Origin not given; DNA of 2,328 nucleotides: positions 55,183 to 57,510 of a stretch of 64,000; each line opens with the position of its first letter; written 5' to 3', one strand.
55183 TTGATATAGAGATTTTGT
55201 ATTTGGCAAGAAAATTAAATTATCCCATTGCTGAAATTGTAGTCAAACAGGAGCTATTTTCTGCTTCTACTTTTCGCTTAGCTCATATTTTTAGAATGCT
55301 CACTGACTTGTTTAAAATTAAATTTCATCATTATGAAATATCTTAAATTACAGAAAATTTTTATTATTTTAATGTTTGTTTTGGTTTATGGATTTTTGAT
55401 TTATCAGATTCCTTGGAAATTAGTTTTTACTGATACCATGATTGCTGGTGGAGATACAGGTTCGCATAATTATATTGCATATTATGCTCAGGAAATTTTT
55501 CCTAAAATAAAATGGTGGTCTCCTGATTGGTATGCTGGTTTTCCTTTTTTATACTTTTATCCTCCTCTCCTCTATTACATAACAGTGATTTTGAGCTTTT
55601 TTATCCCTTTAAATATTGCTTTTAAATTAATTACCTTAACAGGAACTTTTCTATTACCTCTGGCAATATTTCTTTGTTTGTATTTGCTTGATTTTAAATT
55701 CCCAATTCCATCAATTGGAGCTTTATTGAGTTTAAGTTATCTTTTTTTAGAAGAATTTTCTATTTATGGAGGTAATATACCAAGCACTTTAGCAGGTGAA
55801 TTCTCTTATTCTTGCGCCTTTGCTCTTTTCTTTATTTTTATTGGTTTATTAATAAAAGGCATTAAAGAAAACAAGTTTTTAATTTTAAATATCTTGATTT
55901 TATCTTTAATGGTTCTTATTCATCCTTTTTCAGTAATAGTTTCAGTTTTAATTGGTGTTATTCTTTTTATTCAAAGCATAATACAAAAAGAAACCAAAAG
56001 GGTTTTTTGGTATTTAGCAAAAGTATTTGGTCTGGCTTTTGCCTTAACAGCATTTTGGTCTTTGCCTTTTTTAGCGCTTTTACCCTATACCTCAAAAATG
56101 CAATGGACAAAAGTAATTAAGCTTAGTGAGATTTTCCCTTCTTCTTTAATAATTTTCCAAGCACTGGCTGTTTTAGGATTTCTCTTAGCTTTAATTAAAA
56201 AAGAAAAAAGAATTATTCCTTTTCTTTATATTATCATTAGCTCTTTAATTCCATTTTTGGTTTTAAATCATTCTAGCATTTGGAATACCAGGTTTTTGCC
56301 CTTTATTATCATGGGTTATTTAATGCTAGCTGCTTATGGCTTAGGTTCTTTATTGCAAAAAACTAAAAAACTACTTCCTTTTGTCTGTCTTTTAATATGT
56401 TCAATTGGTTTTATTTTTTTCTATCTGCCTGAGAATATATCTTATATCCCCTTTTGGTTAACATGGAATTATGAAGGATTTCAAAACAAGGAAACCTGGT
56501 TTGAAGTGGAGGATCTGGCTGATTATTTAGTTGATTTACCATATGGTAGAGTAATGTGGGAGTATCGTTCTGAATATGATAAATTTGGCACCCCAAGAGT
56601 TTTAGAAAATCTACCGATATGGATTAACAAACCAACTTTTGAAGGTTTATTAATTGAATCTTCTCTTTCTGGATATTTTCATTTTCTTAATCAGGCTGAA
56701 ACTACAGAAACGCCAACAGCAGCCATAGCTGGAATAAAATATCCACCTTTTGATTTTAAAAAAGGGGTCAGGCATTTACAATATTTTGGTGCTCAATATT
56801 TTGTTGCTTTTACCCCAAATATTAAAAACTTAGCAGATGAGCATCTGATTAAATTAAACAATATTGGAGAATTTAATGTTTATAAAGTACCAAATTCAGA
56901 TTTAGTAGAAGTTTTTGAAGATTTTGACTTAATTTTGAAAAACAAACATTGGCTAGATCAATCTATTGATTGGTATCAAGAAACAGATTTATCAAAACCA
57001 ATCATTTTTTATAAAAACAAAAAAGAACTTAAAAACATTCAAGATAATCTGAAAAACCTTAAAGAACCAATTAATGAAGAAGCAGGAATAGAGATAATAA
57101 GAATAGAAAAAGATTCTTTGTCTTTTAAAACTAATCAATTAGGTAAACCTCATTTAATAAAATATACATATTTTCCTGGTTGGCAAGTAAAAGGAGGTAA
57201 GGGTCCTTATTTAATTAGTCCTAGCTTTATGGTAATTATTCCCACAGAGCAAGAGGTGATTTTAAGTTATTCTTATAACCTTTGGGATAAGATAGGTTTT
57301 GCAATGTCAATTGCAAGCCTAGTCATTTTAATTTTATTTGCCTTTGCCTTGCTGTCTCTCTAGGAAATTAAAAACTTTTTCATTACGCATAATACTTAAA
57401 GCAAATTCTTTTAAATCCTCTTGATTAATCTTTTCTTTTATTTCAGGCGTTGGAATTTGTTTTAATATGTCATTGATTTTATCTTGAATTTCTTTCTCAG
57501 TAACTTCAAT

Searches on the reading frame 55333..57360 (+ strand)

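Call 65: search_protein_families(library=pfam, proteins=[window:55333-57360:+], max_evalue=0.01)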
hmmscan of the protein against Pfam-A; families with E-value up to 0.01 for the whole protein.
window:55333-57360:+ (676 aa): 1 family
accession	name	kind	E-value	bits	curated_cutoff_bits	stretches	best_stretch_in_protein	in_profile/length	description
PF10131.15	PTPS_related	-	1.7e-19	70.2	26.4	1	74-456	2-381/621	6-pyruvoyl-tetrahydropterin synthase related domain; membrane protein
